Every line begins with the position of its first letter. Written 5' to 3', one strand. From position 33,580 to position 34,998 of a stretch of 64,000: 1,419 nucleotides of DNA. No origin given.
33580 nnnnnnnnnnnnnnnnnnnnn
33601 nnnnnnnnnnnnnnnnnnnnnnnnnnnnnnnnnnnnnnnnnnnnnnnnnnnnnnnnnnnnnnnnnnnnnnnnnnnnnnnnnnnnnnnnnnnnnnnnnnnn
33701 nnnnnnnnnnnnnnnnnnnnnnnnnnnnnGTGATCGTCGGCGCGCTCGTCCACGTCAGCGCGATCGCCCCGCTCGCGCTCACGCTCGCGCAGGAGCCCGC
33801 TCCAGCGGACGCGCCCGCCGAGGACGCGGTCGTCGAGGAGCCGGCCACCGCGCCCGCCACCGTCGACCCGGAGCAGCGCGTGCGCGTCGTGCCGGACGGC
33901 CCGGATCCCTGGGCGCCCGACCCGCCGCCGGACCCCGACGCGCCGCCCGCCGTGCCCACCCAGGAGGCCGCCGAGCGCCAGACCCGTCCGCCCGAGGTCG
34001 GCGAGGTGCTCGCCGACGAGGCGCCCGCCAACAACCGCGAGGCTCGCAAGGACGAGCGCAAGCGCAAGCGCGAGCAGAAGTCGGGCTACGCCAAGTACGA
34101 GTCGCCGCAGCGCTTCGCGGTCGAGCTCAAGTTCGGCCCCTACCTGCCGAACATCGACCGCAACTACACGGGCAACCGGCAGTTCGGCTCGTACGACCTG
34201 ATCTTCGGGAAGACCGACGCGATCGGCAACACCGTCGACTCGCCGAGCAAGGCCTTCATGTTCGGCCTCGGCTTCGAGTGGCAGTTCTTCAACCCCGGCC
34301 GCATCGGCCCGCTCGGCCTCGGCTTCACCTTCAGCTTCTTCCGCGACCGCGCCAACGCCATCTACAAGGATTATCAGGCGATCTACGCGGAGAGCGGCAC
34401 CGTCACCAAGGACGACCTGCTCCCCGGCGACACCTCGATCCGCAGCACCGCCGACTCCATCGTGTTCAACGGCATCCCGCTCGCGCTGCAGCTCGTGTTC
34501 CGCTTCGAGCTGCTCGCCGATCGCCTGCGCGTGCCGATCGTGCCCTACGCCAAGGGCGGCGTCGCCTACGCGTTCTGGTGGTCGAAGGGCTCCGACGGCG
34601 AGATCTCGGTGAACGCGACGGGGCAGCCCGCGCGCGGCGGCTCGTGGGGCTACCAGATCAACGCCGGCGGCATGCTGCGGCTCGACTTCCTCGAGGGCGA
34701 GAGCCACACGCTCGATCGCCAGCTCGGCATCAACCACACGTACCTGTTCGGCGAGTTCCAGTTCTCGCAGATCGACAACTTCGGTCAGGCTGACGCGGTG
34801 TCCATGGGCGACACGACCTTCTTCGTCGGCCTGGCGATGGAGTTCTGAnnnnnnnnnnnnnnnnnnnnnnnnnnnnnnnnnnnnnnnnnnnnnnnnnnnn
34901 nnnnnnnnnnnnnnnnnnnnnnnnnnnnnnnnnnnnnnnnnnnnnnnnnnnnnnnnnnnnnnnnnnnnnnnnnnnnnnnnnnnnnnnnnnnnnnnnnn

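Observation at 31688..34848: MYXO-CTERM-type Cys-rich repeat protein translationally coupled (GTGA) to an outer-membrane beta-barrel gene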

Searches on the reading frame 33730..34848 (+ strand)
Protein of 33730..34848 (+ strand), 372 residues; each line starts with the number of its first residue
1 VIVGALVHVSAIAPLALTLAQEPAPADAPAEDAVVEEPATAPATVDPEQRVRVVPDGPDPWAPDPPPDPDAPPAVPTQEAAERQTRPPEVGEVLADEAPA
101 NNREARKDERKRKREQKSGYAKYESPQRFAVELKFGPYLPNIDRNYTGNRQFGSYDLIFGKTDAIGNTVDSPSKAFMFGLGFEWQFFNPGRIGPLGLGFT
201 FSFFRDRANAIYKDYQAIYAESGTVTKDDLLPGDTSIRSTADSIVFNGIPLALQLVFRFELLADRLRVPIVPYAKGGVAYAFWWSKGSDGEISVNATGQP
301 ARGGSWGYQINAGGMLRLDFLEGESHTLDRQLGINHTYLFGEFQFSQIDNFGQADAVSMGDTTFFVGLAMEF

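Call 3: search_protein_families(library=ncbifam, proteins=[window:33730-34848:+], max_evalue=1)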
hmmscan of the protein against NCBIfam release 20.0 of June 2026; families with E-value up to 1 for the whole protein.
window:33730-34848:+ (372 aa): 4 families
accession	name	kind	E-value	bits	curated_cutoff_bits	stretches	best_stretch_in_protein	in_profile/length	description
NF040596.1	MXAN_2562_fam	subfamily_domain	3.5e-62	209.7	100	1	128-372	1-208/208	MXAN_2562 family outer membrane beta-barrel protein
NF053801.1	OM_Bd0486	exception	3e-05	23.3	370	1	233-346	230-334/356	Bd0486 family outer membrane beta-barrel protein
NF033761.1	gliding_GltJ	equivalog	0.025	13.6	450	1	18-120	412-511/671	adventurous gliding motility protein GltJ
TIGR02794.1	tolA_full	equivalog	0.044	13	59.45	1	3-116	6-128/362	cell envelope integrity protein TolA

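Call 4: search_protein_families(library=pfam, proteins=[window:33730-34848:+], max_evalue=1)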
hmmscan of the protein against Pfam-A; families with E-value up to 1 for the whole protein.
window:33730-34848:+ (372 aa): 0 families

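Call 12: find_homologous_proteins(query=window:33730-34848:+, max_evalue=0.00001)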
Query window:33730-34848:+ (372 aa): 323 proteins with E <= 0.00001 among 8000 candidates; the best 120 are listed.
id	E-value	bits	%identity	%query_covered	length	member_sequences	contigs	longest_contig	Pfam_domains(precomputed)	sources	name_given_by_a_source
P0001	3.3e-190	650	80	91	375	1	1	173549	-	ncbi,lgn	-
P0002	2.8e-188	644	100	76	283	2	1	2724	-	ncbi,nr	ncbi:MAG: hypothetical protein KC468_37950, partial [Myxococcales bacterium]|nr:hypothetical protein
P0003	6.0e-109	383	56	94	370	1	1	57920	-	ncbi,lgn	-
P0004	9.6e-107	375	65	67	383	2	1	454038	-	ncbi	-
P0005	5.4e-99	350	60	72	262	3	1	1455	-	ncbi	ncbi:MAG: MXAN_2562 family outer membrane beta-barrel protein, partial [Nannocystaceae bacterium]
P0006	1.9e-94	335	54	84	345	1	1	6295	-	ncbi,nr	ncbi:MAG: hypothetical protein KC486_23690 [Myxococcales bacterium]|nr:hypothetical protein [Myxococ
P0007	1.8e-93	332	56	80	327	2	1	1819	-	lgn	-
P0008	2.3e-93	331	55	85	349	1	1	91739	-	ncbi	ncbi:MAG: MXAN_2562 family outer membrane beta-barrel protein [Nannocystaceae bacterium]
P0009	6.9e-93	330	49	95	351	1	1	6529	-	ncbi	-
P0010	1.9e-90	322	53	84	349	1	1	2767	-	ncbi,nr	ncbi:MAG TPA: hypothetical protein ENJ18_04255 [Nannocystis exedens]|nr:hypothetical protein [Nannoc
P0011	1.6e-89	319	51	96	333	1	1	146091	-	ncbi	ncbi:MAG: MXAN_2562 family outer membrane beta-barrel protein [Nannocystaceae bacterium]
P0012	1.3e-88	316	53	94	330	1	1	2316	-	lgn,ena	-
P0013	3.2e-88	314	56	72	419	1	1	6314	-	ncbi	-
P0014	6.4e-87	310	49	88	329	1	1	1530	-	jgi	-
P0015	1.8e-85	305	47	94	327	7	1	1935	-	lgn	-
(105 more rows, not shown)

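Call 14: find_related_loci(query=A1, collection=genome_contigs, flank=6000)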
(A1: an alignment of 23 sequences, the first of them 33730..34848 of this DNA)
Query A1 (372 aa) in genome_contigs; peptide patterns used: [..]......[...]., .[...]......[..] (x = any residue, [..] = any of these).
129 stretches matched a pattern; 107 encode a relative of the query (tblastn E <= 1e-3); the best 80 are kept; 80 distinct loci.
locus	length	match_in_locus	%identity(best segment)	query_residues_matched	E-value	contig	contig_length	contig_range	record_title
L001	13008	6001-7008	80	34-372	6e-166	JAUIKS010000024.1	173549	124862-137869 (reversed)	MAG: Polyangia bacterium isolate Co_bin.371 NODE_931_length_173549_cov_2.950825, whole genome shotgun sequence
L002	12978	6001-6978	56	25-372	8e-106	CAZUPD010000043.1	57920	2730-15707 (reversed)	MAG TPA_asm: uncultured Nannocystaceae bacterium isolate SRP334346_co1_110 genome assembly, contig: NODE_625_length_5792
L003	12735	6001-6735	65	123-372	2e-103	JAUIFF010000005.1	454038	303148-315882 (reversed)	MAG: Polyangia bacterium isolate 8_bin.71 NODE_35_length_454038_cov_7.796535, whole genome shotgun sequence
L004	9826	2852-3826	51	15-372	1e-99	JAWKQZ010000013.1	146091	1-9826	MAG: Nannocystaceae bacterium isolate BC1.173 BC1.173.fa-13, whole genome shotgun sequence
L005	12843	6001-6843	55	57-372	3e-94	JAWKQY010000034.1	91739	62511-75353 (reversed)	MAG: Nannocystaceae bacterium isolate AC1.67 AC1.67.fa-34, whole genome shotgun sequence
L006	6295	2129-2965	54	59-372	1e-93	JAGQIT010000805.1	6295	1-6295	MAG: Myxococcales bacterium isolate HKST-UBA11 2015-01-06_1_(paired)_contig_179525, whole genome shotgun sequence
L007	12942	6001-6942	47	24-372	5e-93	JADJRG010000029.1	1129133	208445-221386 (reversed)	MAG: Nannocystis sp. isolate Fred_18-Q3-R57-64_MAXAC.384 tig00350978-10-11289450, whole genome shotgun sequence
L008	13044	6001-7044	47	2-372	3e-90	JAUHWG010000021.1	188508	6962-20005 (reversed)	MAG: Polyangia bacterium isolate 2_bin.15 NODE_134_length_188508_cov_7.721612, whole genome shotgun sequence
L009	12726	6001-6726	59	116-372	2e-89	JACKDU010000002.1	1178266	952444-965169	MAG: Myxococcales bacterium isolate HK-STAS-MYXO-15 HK-STAS-MYXO-15_2, whole genome shotgun sequence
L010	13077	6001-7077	43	9-372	2e-80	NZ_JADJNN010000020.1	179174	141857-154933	MAG: Nannocystis sp. isolate EsbW_18-Q3-R4-48_MAXAC.145 tig00009407-10-1796380, whole genome shotgun sequence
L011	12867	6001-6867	48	66-372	1e-79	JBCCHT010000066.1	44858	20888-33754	MAG: Myxococcota bacterium isolate P01_B01_bin.73 k141_3951205_length_44858_cov_23.6209, whole genome shotgun sequence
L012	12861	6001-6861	48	70-372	2e-78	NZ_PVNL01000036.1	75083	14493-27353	Enhygromyxa salina strain SWB007 ENSA7_contig000036, whole genome shotgun sequence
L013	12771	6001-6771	49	98-372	2e-77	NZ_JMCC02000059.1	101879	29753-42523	Enhygromyxa salina strain DSM 15201 ES-Contig_59, whole genome shotgun sequence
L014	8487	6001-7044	42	5-372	2e-76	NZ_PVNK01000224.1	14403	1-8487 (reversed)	Enhygromyxa salina strain SWB005 ENSA5_contig000224, whole genome shotgun sequence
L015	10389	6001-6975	44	25-372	2e-80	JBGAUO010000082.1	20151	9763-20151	MAG: Nannocystis sp. isolate MAG_AAO_AS.74 AAOAS-74_NODE_82_length_20151_cov_5.074126, whole genome shotgun sequence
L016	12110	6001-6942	42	22-372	2e-75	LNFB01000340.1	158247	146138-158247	MAG: Deltaproteobacteria bacterium Ga0077550 Ga0077550_1243.2, whole genome shotgun sequence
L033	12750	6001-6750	48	108-372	5e-71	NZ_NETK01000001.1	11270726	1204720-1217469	Nannocystis exedens strain DSM 71 utg0, whole genome shotgun sequence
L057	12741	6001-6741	36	122-372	3e-42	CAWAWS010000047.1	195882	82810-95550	MAG: uncultured delta proteobacterium isolate MFD04540.bin.2.104 genome assembly, contig: contig_71147, whole genome sho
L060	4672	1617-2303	35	123-372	6e-38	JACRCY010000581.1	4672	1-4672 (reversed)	MAG: Deltaproteobacteria bacterium isolate NC_groundwater_1658_Pr3_B-0.1um_72_13 SR-2_scaffold_141_3599766, whole genome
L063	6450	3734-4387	34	123-372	7e-37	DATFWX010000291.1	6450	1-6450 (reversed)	MAG TPA_asm: Polyangia bacterium isolate SMAG_U9502 k141_1143628, whole genome shotgun sequence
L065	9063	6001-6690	35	123-372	3e-36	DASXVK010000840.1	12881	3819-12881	MAG TPA_asm: Polyangia bacterium isolate SMAG_U4743 k141_80249, whole genome shotgun sequence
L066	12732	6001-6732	33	94-372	2e-35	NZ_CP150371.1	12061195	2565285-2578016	Sorangium sp. So ce176 chromosome, complete genome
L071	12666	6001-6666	35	122-372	3e-31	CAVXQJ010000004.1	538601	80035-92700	MAG: uncultured delta proteobacterium isolate MFD01872.bin.2.281 genome assembly, contig: contig_126414, whole genome sh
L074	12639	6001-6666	34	122-372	2e-30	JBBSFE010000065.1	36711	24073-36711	MAG: Polyangiales bacterium isolate LS1_sbin.79 LS1_sbin.79_K_1205247_L_36711_cov_13.9986, whole genome shotgun sequence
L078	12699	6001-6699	32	106-372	2e-30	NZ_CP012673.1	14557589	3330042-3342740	Sorangium cellulosum strain So ce26 chromosome, complete genome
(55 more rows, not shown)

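Call 22: search_protein_families(library=ncbifam, proteins=[L066:4814-5944:+, L078:4502-5908:+, L060:241-1518:+, L065:4634-5908:+, L071:4553-5917:+, L074:3525-4835:+, L063:2223-3614:+, L016:4565-5920:+, L011:4352-5884:+], max_evalue=0.1)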
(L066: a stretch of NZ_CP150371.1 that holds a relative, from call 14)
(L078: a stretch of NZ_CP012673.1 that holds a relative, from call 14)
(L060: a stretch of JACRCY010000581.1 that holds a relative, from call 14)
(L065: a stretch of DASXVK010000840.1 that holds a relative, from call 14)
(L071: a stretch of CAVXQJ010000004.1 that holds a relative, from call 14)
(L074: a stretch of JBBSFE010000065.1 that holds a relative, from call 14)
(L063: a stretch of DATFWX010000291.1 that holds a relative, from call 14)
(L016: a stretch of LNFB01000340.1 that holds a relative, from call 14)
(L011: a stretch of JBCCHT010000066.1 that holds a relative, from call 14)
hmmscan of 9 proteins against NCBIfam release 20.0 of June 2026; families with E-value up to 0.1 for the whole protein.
L066:4814-5944:+ (376 aa): 1 family
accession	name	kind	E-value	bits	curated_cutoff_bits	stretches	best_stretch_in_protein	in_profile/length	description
NF045522.1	MXAN_2561_fam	equivalog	5e-28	98.4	150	1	34-366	20-304/304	MXAN_2561 family MXYO-CTERM-anchored protein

L078:4502-5908:+ (468 aa): 1 family
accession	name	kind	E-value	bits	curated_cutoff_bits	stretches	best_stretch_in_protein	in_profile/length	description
NF045522.1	MXAN_2561_fam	equivalog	7.8e-18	65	150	2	364-458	220-304/304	MXAN_2561 family MXYO-CTERM-anchored protein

L060:241-1518:+ (425 aa): 1 family
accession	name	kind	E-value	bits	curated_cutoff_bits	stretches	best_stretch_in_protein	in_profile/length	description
NF045522.1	MXAN_2561_fam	equivalog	6.3e-23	81.7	150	2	322-409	216-300/304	MXAN_2561 family MXYO-CTERM-anchored protein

L065:4634-5908:+ (424 aa): 1 family
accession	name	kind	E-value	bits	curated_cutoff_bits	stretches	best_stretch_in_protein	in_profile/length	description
NF045522.1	MXAN_2561_fam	equivalog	1.3e-16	61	150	1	72-411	32-298/304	MXAN_2561 family MXYO-CTERM-anchored protein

L071:4553-5917:+ (454 aa): 2 families
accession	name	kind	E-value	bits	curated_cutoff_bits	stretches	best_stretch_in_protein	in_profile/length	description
NF045522.1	MXAN_2561_fam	equivalog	7.9e-12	45.3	150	1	360-453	214-304/304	MXAN_2561 family MXYO-CTERM-anchored protein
NF058582.1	Microco_LAVTG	domain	0.048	13.8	27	0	432-454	12-34/34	LAVTG motif-containing sortase-dependent surface protein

L074:3525-4835:+ (436 aa): 1 family
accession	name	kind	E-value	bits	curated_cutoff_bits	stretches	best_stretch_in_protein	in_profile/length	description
NF045522.1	MXAN_2561_fam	equivalog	1.5e-12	47.7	150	1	336-419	208-293/304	MXAN_2561 family MXYO-CTERM-anchored protein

L063:2223-3614:+ (463 aa): 1 family
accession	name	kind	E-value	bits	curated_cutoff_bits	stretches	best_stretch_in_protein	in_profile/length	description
NF045522.1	MXAN_2561_fam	equivalog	1.6e-18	67.2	150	2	363-456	213-302/304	MXAN_2561 family MXYO-CTERM-anchored protein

L016:4565-5920:+ (451 aa): 2 families
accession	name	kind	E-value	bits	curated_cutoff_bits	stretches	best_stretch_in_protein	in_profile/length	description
NF045522.1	MXAN_2561_fam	equivalog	7.5e-13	48.6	150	1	359-449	217-303/304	MXAN_2561 family MXYO-CTERM-anchored protein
TIGR03901.2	MYXO-CTERM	domain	1.4e-06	28.5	20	1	419-450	1-34/34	MYXO-CTERM sorting domain-containing protein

L011:4352-5884:+ (510 aa): 3 families
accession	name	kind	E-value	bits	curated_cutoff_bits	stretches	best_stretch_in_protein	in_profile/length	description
NF045522.1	MXAN_2561_fam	equivalog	1.8e-08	34.3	150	1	411-470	214-272/304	MXAN_2561 family MXYO-CTERM-anchored protein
TIGR03901.2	MYXO-CTERM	domain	0.0032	17.8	20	1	476-507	2-33/34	MYXO-CTERM sorting domain-containing protein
NF035936.1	agg_sub_LPXTH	equivalog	0.0084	15.8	100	1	297-408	54-163/281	serine-rich aggregation substance UasX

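Call 23: search_protein_families(library=ncbifam, proteins=[L001:3800-5887:+, L033:3542-5683:+, L010:4301-6001:+, L004:1371-2831:+], max_evalue=10)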
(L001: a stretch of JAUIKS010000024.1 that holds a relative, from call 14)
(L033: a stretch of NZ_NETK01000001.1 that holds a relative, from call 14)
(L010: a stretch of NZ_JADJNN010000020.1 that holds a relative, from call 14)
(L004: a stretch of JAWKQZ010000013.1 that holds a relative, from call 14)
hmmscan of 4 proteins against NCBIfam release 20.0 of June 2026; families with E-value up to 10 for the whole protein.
L001:3800-5887:+ (695 aa): 1 family
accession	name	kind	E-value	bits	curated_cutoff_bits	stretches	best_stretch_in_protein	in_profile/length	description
TIGR02232.1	myxo_disulf_rpt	repeat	1.1e-18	66.7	20.8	5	495-518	3-26/38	cysteine-rich acidic repeat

L033:3542-5683:+ (713 aa): 2 families
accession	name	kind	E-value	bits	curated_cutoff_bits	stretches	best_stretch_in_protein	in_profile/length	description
TIGR02232.1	myxo_disulf_rpt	repeat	3.6e-20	71.5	20.8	6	532-563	2-32/38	cysteine-rich acidic repeat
NF045522.1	MXAN_2561_fam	equivalog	1.7e-10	40.9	150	1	617-700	219-297/304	MXAN_2561 family MXYO-CTERM-anchored protein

L010:4301-6001:+ (566 aa): 2 families
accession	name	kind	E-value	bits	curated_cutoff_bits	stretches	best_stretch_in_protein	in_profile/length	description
NF045522.1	MXAN_2561_fam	equivalog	6.1e-11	42.3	150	2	466-523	215-272/304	MXAN_2561 family MXYO-CTERM-anchored protein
NF008991.0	PRK12334.2-3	equivalog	0.079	12.4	696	1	322-380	300-361/454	nucleoside triphosphate pyrophosphohydrolase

L004:1371-2831:+ (486 aa): 3 families
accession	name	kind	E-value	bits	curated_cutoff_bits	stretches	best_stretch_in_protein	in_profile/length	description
NF045522.1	MXAN_2561_fam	equivalog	2.8e-09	36.9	150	2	389-481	215-303/304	MXAN_2561 family MXYO-CTERM-anchored protein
TIGR03901.2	MYXO-CTERM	domain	0.059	13.8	20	1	452-483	4-33/34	MYXO-CTERM sorting domain-containing protein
NF033849.1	ser_rich_anae_1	subfamily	3.8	4.7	650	1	307-374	274-341/1163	serine-rich protein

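Call 29: predict_structure(alignment_id=A1)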
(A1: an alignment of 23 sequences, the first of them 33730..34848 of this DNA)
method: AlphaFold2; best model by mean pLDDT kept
length: 372 residues; sequences in the alignment: 23
mean_pLDDT: 76.3   pTM: 0.61
mean pLDDT of the five models: 76.3, 73.2, 72.9, 71.6, 71.5
residues with pLDDT >= 90: 95; 70-90: 171; 50-70: 57; < 50: 49
segments of 3 or more residues with pLDDT < 50: 1-5, 11-36, 38-40, 119-123, 352-354
pLDDT, mean of each block of 10 residues (from residue 1): 46 46 46 43 51 60 78 77 62 56 78 64 67 90 72 82 89 90 90 91 89 74 85 82 88 95 86 96 89 79 90 91 73 88 88 59 92 90
secondary structure, 60 per line:
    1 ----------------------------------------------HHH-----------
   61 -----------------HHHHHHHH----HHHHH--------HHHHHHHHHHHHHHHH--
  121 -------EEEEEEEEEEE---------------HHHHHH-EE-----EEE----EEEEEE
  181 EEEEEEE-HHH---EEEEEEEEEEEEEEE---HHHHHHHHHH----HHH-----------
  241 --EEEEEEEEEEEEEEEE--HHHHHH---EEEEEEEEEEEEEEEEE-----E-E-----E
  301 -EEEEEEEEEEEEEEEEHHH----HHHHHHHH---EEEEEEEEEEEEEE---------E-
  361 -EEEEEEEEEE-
elements in order: H78-85 H90-94 H103-118 E128-138 H154-159 E168-170 E175-187 E195-209 H213-222 E243-258 H261-266 E270-286 E302-317 H325-332 E336-349 E362-371

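Call 58: find_homologous_proteins(query=A4, max_evalue=0.00001)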
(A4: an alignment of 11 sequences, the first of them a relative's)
Query A4 (11 sequences) (264 aa, profile of the alignment): 556 proteins with E <= 0.00001 among 8000 candidates; the best 120 are listed.
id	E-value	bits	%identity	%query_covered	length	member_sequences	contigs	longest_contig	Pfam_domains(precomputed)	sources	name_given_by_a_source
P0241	2.3e-111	390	27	92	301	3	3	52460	-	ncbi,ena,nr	ncbi:MAG TPA: MXAN_2562 family outer membrane beta-barrel protein [Polyangia bacterium]|nr:MXAN_2562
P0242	1.5e-107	377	33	82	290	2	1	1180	-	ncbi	-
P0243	5.6e-107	375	31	82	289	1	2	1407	-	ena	-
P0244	6.1e-107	375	33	81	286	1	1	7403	-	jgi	jgi:hypothetical protein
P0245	7.7e-107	375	33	81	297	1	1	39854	-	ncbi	ncbi:MAG: MXAN_2562 family outer membrane beta-barrel protein [Polyangia bacterium]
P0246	4.5e-106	372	32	81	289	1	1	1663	-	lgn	-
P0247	1.8e-105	370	32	82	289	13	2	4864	-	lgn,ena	-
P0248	2.3e-105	370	32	81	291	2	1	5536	-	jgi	jgi:hypothetical protein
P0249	2.3e-105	370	31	82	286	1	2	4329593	-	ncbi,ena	-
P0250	3.5e-105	369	33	82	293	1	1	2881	-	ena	-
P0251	3.5e-105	369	35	81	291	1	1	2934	-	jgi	jgi:hypothetical protein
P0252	3.7e-105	369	34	82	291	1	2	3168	-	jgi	jgi:hypothetical protein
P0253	4.2e-105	369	33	81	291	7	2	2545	-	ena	-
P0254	9.0e-105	368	72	88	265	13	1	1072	-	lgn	-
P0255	1.7e-104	367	32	83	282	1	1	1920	-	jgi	-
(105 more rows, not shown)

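Call 62: search_protein_families(library=ncbifam, proteins=[L057:5884-6744:+, L057:4193-5887:+], max_evalue=0.1)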
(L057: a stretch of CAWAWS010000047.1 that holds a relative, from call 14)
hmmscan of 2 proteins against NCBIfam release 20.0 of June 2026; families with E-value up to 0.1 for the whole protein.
L057:5884-6744:+ (286 aa): 2 families
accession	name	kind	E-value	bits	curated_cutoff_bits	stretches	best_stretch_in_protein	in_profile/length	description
NF040596.1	MXAN_2562_fam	subfamily_domain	5.4e-63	212.4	100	1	46-286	1-208/208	MXAN_2562 family outer membrane beta-barrel protein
NF053801.1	OM_Bd0486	exception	1.5e-06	27.6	370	1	93-284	194-354/356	Bd0486 family outer membrane beta-barrel protein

L057:4193-5887:+ (564 aa): 2 families
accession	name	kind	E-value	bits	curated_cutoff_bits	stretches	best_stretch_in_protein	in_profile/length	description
NF041770.1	CFI_box_CTERM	domain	1.2e-24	85.9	40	1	456-524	1-69/69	CFI-box-CTERM domain-containing protein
NF045522.1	MXAN_2561_fam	equivalog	1.8e-10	40.8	150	1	397-461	218-284/304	MXAN_2561 family MXYO-CTERM-anchored protein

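Call 71: search_solved_structures(query=A1, max_evalue=1)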
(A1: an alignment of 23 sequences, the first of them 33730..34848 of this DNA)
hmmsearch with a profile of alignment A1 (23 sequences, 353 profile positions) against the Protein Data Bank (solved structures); distinct sequences matched with E-value up to 1: 1.
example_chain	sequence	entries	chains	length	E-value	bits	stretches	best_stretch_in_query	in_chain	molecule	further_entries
3kly_A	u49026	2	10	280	0.31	13.8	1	216-268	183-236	Putative formate transporter 1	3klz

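Call 89: search_protein_representatives(alignment_id=A1)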
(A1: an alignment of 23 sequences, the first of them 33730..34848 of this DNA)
Query: 23 sequences, 353 profile positions. Proteins with E-value up to 0.001 (for the whole library): 1540; up to 1e-10: 942; up to 1e-30: 380. The best 150 are listed.
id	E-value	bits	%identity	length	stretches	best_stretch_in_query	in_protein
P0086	3.8e-141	487.2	-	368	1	7-353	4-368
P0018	8.3e-132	456.5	-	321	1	48-353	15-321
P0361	8.0e-129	446.7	-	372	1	12-353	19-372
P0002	1.1e-123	429.8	-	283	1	95-353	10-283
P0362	1.2e-123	429.7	-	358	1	10-353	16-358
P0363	1.7e-118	412.8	-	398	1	20-353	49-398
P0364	7.3e-105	367.9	-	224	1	129-353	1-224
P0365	9.9e-102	357.6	-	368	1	47-353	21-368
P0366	1.7e-92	327.3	-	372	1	39-284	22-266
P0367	8.5e-87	308.5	-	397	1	24-353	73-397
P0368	1.9e-73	264.6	-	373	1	25-353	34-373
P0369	2.3e-73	264.3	-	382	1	10-353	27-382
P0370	1.8e-71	258.1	-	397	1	23-353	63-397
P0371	2.3e-66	241.3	-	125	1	228-353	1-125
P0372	6.6e-65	236.5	-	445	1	7-253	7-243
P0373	2.1e-60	221.7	-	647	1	116-353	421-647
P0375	4.5e-59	217.3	-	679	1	118-353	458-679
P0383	2.0e-55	205.3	-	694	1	101-353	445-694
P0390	3.4e-53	197.9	-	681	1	117-353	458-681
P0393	1.2e-52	196.2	-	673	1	122-353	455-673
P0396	3.3e-52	194.7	-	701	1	8-353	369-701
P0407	9.6e-49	183.3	-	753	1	97-353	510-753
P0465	1.3e-41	159.9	-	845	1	16-353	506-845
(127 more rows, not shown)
